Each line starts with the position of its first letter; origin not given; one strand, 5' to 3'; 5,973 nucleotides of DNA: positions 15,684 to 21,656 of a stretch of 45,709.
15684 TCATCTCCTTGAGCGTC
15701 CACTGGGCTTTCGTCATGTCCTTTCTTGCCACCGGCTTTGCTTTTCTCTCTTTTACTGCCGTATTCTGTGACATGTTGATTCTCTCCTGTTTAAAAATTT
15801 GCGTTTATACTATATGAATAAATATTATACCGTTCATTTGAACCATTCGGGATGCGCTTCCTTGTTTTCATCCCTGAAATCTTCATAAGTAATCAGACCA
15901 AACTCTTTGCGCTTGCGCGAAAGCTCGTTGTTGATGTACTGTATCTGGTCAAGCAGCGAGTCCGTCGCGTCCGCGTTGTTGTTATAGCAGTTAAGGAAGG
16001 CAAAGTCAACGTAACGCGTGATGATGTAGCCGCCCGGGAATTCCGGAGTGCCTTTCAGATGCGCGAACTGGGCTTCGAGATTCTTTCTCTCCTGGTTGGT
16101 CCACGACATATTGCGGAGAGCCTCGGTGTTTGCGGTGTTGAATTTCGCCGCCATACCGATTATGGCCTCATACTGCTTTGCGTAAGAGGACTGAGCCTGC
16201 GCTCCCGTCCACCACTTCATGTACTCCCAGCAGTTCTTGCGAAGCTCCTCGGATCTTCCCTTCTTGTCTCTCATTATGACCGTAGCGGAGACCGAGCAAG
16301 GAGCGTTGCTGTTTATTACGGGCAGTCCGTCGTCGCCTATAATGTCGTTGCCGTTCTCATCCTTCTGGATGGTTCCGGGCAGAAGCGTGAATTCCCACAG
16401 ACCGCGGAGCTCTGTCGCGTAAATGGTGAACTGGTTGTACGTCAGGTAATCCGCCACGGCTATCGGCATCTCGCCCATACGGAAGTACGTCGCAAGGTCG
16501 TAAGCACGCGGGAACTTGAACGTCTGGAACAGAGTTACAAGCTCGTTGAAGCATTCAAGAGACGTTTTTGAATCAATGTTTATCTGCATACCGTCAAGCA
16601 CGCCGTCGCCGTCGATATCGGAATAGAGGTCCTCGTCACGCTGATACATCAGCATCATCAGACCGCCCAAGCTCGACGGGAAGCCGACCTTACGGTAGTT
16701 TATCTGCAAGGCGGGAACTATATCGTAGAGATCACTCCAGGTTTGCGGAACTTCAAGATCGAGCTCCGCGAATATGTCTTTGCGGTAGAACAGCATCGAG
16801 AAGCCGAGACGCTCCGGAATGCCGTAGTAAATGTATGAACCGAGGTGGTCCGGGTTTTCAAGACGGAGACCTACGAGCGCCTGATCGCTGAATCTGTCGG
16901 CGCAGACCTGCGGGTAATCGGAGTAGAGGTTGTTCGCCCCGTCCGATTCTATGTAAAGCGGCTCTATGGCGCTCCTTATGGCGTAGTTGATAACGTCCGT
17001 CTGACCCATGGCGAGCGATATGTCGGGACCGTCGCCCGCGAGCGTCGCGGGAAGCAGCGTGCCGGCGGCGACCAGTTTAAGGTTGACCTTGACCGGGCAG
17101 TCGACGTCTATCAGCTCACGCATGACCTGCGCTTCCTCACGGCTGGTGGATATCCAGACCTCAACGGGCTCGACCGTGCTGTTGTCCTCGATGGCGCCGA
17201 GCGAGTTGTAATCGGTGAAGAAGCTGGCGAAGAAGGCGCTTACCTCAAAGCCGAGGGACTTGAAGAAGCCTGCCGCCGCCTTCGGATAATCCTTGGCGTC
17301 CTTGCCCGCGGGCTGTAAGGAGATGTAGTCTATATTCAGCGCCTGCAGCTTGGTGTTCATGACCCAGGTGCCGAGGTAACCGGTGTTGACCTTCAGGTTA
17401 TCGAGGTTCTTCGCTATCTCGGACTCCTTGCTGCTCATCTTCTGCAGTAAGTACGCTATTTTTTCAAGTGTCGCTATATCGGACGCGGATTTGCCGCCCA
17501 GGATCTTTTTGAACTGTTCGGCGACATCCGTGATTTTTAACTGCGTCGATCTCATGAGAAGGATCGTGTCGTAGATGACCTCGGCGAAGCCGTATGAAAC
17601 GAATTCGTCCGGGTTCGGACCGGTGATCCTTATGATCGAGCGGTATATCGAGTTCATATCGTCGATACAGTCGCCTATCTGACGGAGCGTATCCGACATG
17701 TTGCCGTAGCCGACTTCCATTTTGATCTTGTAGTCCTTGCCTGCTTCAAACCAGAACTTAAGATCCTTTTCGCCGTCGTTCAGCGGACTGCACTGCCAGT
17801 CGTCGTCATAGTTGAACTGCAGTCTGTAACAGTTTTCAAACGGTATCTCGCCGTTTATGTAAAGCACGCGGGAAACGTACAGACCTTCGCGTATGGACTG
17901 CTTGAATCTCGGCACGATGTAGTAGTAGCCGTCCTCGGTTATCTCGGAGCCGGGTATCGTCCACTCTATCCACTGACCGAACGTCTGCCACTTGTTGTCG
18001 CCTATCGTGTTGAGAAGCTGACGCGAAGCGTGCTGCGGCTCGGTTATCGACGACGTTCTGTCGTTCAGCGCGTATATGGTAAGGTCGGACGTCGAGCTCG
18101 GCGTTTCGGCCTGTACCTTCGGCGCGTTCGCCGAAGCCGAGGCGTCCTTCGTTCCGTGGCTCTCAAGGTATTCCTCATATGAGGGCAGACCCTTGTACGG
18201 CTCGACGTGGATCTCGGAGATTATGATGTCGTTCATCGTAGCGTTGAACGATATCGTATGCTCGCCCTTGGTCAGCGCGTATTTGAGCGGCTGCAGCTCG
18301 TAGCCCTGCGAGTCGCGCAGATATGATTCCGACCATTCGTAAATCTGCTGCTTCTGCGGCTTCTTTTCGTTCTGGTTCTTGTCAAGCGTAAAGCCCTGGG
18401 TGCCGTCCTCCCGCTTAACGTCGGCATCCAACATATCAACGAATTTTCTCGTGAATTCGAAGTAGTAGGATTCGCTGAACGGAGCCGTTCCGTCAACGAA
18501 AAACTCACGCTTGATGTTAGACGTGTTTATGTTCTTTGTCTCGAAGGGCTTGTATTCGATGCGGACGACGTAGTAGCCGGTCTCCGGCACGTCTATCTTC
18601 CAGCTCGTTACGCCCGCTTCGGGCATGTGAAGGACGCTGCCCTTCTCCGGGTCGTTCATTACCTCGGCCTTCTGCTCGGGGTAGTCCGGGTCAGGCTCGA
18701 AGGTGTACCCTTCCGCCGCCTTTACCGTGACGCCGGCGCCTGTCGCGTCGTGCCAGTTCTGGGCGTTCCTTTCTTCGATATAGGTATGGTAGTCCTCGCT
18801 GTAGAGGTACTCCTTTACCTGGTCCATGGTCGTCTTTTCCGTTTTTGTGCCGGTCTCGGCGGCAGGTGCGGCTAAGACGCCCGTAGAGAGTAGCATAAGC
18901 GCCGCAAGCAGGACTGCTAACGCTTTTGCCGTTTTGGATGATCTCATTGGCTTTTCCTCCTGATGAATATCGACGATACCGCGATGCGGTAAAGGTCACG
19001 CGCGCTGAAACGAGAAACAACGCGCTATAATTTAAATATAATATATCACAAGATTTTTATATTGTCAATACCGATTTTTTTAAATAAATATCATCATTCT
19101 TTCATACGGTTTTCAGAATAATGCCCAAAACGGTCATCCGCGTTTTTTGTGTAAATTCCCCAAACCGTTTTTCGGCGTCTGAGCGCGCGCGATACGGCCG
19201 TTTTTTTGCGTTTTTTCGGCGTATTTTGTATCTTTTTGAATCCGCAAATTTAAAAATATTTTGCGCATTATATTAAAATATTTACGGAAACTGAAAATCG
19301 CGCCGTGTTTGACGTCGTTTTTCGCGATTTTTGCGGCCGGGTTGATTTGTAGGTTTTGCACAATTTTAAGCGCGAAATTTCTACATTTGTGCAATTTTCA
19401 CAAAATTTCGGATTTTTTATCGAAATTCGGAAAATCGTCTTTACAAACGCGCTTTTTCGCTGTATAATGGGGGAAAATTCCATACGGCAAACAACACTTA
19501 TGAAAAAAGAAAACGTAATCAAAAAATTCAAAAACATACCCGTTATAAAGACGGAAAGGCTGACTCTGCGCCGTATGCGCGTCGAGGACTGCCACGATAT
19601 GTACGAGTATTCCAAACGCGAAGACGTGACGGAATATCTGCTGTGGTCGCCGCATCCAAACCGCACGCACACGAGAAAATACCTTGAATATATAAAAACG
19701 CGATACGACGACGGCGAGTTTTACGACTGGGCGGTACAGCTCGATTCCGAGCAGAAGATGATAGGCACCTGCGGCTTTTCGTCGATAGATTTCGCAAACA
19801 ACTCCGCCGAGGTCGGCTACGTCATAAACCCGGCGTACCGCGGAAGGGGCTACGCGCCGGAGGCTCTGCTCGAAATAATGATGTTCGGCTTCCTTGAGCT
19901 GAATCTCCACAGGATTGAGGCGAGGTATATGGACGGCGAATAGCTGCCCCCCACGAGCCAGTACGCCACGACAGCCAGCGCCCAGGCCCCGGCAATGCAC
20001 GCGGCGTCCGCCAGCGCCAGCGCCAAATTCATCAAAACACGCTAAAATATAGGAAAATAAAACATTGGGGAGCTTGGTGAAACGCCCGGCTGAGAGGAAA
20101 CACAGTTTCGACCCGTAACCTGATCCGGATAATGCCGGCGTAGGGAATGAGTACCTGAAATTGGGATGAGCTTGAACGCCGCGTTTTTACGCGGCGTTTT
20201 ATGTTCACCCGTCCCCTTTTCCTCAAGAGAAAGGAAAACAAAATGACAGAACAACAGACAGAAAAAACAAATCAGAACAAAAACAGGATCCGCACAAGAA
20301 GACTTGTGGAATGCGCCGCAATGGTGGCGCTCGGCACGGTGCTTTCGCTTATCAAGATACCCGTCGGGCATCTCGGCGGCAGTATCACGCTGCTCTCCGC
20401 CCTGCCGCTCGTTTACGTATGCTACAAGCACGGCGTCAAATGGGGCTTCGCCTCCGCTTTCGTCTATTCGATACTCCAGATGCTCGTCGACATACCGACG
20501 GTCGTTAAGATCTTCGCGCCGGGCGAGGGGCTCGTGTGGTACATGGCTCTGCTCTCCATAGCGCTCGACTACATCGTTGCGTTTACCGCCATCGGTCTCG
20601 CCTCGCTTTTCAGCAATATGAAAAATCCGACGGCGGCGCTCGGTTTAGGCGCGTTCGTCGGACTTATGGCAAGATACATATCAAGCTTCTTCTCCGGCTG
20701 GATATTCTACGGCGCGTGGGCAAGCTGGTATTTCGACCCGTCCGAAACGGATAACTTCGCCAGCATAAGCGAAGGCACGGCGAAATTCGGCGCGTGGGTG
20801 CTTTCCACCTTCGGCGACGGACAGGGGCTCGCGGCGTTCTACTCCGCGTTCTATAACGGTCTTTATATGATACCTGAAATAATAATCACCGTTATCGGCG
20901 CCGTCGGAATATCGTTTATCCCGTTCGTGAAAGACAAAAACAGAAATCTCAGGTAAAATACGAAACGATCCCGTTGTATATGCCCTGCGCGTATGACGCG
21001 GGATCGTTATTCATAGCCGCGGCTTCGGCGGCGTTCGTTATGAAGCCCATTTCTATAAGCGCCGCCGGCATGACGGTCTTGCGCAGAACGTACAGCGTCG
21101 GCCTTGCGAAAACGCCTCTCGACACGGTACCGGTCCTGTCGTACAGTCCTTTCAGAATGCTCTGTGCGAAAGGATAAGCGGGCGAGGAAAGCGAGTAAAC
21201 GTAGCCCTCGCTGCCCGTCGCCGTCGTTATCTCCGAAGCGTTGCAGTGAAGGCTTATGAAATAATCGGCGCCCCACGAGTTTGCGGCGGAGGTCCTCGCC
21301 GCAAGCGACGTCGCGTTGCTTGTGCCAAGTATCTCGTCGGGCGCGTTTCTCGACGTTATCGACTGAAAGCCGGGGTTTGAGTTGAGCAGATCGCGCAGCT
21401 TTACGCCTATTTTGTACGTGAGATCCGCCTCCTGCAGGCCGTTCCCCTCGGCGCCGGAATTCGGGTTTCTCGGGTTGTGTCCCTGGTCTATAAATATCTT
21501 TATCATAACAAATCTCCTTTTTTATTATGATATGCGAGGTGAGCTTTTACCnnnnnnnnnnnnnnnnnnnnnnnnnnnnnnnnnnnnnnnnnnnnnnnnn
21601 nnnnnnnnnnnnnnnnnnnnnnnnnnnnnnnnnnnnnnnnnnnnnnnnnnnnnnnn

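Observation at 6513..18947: Seven-gene operon: one giant CBM-bearing binding protein, two complete permease pairs, an NHL-TPR-Yip1 membrane protein and a DUF5696-like giant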

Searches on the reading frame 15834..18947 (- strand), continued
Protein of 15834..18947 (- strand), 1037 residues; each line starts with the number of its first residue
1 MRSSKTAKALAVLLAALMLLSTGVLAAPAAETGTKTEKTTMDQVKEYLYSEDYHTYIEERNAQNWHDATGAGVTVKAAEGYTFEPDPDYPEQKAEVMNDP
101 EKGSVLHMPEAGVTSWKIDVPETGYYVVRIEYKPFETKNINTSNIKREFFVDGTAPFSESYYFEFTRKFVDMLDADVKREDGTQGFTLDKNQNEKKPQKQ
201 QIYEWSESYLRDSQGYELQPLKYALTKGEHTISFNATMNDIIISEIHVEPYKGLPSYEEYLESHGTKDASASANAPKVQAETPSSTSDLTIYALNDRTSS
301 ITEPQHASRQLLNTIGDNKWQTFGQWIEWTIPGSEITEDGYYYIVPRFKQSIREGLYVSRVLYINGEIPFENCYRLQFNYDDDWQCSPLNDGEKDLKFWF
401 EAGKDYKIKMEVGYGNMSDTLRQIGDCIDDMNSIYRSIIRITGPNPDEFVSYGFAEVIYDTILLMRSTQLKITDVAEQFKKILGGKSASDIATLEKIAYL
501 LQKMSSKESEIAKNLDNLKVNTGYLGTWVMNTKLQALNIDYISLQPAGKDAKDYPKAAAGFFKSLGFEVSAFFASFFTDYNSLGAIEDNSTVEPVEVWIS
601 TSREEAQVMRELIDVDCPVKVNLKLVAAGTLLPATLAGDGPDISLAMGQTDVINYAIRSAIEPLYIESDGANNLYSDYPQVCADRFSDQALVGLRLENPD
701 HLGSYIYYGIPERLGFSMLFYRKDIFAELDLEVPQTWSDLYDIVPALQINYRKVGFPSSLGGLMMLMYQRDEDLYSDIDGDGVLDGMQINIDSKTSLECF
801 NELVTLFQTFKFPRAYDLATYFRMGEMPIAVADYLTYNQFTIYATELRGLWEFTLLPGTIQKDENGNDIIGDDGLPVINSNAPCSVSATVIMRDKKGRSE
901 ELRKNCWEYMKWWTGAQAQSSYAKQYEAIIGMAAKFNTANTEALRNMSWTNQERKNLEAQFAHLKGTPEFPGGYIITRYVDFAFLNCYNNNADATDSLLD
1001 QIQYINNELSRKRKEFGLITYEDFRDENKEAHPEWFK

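Call 49: fold_search(model_id=the predicted structure, library=pdb)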
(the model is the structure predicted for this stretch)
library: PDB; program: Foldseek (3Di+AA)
matches with E <= 10: 1342; with E <= 0.001: 922
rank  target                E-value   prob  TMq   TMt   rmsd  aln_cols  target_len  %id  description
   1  3uor_B                6.7e-17  1.00  0.32  0.77   4.5       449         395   18  The structure of the sugar-binding protein MalE from the phytopathogen Xanthomonas citri (released 2011-12-14)
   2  9xf5_A                2.3e-16  1.00  0.29  0.72   5.9       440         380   16  Cycloisomaltooligosaccharide binding protein in complex with cycloisomaltooctaose (released 2026-03-25)
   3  7c0v_A                2.9e-16  1.00  0.29  0.69   4.7       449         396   15  Crystal structure of a dinucleotide-binding protein (Y224A) of ABC transporter endogenously bound to uridylyl-3'-5'-ph (released 2021-03-10)
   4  3uor_A                3.1e-16  1.00  0.31  0.74   4.3       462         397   17  The structure of the sugar-binding protein MalE from the phytopathogen Xanthomonas citri (released 2011-12-14)
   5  5yse_B                7.2e-16  1.00  0.30  0.73   4.9       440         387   18  Crystal structure of beta-1,2-glucooligosaccharide binding protein in complex with sophorotetraose (released 2018-05-02)
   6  5ysd_B                7.2e-16  1.00  0.30  0.72   5.1       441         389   17  Crystal structure of beta-1,2-glucooligosaccharide binding protein in complex with sophorotriose (released 2018-05-02)
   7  7c0t_A                8.9e-16  1.00  0.29  0.68   4.9       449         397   16  Crystal structure of a dinucleotide-binding protein (N81A) of ABC transporter endogenously bound to uridylyl-3'-5'-pho (released 2021-03-10)
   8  7c19_A                1.0e-15  1.00  0.30  0.71   4.7       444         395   15  Crystal structure of a dinucleotide-binding protein (Y224A/Y246A) of ABC transporter endogenously bound to uridylyl-3' (released 2021-03-10)
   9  7c0x_A                1.0e-15  1.00  0.30  0.70   4.7       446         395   15  Crystal structure of a dinucleotide-binding protein (T240A) of ABC transporter endogenously bound to uridylyl-3'-5'-ph (released 2021-03-10)
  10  5yse_A                1.1e-15  1.00  0.30  0.73   4.8       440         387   17  Crystal structure of beta-1,2-glucooligosaccharide binding protein in complex with sophorotetraose (released 2018-05-02)
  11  7c14_A                1.2e-15  1.00  0.30  0.70   4.8       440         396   15  Crystal structure of a dinucleotide-binding protein (Q274A) of ABC transporter endogenously bound to uridylyl-3'-5'-ph (released 2021-03-10)
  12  5ysf_A                1.3e-15  1.00  0.31  0.74   4.9       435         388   16  Crystal structure of beta-1,2-glucooligosaccharide binding protein in complex with sophoropentaose (released 2018-05-02)
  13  7c0k_B                1.4e-15  1.00  0.30  0.70   4.8       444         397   16  Crystal structure of a dinucleotide-binding protein of ABC transporter endogenously bound to uridylyl-3'-5'-phospho-gu (released 2021-03-10)
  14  7c0v_B                1.4e-15  1.00  0.29  0.70   4.7       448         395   15  Crystal structure of a dinucleotide-binding protein (Y224A) of ABC transporter endogenously bound to uridylyl-3'-5'-ph (released 2021-03-10)
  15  1urg_A                1.7e-15  1.00  0.29  0.72   5.1       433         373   13  X-ray structures from the maltose-maltodextrin binding protein of the thermoacidophilic bacterium Alicyclobacillus aci (released 2003-12-11)
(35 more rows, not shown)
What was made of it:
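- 15834..18947 (-): Secreted 1037-aa binding protein: signal peptide without lipobox, beta-sandwich 73-250, beta-sandwich 314-413 (CBM35-like), helical bundle 417-533, MalE-like oligosaccharide-binding domain 537-1037. Foldseek target TM 0.63-0.79 among the listed matches, up to 0.79 to MalE-type oligosaccharide binders (call 49).
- On Type-I ABC importer, CUT1 (MalFGK2-E type): Foldseek target TM up to 0.79 (call 49).
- Closest known: Listeria oligosaccharide loci whose binding proteins are the nearest solved relatives. Same: Structural matches include the cycloalternan, cycloisomalto-oligosaccharide and cyclodextrin binding proteins (call 49).
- The binding protein is MalE-like (call 49).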

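Call 57: search_protein_families(library=pfam, proteins=[P0186, P0200, P0218], max_evalue=1)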
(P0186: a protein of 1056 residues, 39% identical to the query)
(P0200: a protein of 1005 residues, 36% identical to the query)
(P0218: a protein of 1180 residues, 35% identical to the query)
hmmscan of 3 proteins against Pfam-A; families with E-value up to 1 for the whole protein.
P0186 (1056 aa): 6 families
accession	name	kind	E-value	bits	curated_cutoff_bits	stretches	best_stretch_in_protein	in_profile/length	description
PF01547.30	SBP_bac_1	-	1.5e-15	58.5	26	1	596-876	23-305/307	Bacterial extracellular solute-binding protein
PF25275.1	Golvesin_C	-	3.1e-05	24.5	31.6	1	106-135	41-70/132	Golvesin C-terminal domain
PF16990.11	CBM_35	-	3.2e-05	24.7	28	2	84-146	13-73/121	Carbohydrate binding module (family 35)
PF17829.7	GH115_C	-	4.5e-05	23.8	24.1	1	257-388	15-146/172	Glycosyl hydrolase family 115 C-terminal domain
PF09394.16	Inhibitor_I42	-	0.097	13.4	27.2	1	88-135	35-82/91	Chagasin family peptidase inhibitor I42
PF21773.2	ODAD1_CC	-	0.8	9.2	27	0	912-1005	156-254/287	ODAD1 central coiled coil region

P0200 (1005 aa): 6 families
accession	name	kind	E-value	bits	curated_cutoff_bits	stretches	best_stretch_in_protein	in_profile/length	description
PF01547.30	SBP_bac_1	-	5e-17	63.3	26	1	600-884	12-306/307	Bacterial extracellular solute-binding protein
PF13416.11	SBP_bac_8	-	5.8e-17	62.8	27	1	623-893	27-255/279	Bacterial extracellular solute-binding protein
PF16990.11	CBM_35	-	2.1e-05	25.3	28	1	110-181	36-105/121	Carbohydrate binding module (family 35)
PF18070.6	Cas9_PI2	-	0.01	17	27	1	64-98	21-55/59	CRISPR-Cas9 PI domain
PF25275.1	Golvesin_C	-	0.011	16.2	31.6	1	92-139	21-70/132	Golvesin C-terminal domain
PF18005.6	eIF3m_C_helix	-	0.34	11.1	25.6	1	312-322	2-12/29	eIF3 subunit M, C-terminal helix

P0218 (1180 aa): 4 families
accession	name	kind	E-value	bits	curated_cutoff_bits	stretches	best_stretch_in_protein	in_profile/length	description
PF13416.11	SBP_bac_8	-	2.6e-14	54.1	27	1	715-986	28-254/279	Bacterial extracellular solute-binding protein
PF25275.1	Golvesin_C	-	6.8e-06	26.6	31.6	1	121-155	36-70/132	Golvesin C-terminal domain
PF16990.11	CBM_35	-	3.3e-05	24.6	28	1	117-149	26-59/121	Carbohydrate binding module (family 35)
PF14966.11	DNA_repr_REX1B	-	0.083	13.9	24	0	1065-1106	37-78/94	DNA repair REX1-B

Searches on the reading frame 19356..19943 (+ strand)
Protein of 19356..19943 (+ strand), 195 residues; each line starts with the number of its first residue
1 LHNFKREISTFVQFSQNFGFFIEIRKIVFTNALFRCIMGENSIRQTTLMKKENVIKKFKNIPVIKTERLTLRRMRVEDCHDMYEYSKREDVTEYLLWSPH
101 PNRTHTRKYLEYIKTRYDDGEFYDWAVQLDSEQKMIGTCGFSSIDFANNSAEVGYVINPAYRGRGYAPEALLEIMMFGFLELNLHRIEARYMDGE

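Call 90: search_protein_families(library=pfam, proteins=[window:19356-19943:+], max_evalue=0.001)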
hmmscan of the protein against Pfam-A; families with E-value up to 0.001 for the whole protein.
window:19356-19943:+ (195 aa): 2 families
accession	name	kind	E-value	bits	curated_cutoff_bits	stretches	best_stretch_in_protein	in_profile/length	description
PF13302.13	Acetyltransf_3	-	5.9e-25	89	25.4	1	68-191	1-121/138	Acetyltransferase (GNAT) domain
PF00583.31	Acetyltransf_1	-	1.2e-07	32.5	20.7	1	96-189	8-98/116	Acetyltransferase (GNAT) family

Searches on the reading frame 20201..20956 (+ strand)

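Call 6: search_protein_families(library=pfam, proteins=[window:20201-20956:+], max_evalue=0.01)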
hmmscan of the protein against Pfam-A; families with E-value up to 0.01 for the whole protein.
window:20201-20956:+ (251 aa): 2 families
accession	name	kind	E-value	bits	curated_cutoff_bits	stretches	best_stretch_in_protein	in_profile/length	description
PF09515.15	Thia_YuaJ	-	3e-22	80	25.8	1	35-174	1-136/177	Thiamine transporter protein (Thia_YuaJ)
PF12822.12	ECF_trnsprt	-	0.001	19.6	30.7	1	33-177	1-129/169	ECF transporter, substrate-specific component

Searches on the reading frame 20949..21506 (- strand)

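Call 6: search_protein_families(library=pfam, proteins=[window:20949-21506:-], max_evalue=0.01)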
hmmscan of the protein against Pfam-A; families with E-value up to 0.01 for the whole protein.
window:20949-21506:- (185 aa): 1 family
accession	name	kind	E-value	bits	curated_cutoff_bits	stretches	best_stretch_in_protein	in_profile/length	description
PF01520.23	Amidase_3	-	1.4e-39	136.4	27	1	4-180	1-172/174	N-acetylmuramoyl-L-alanine amidase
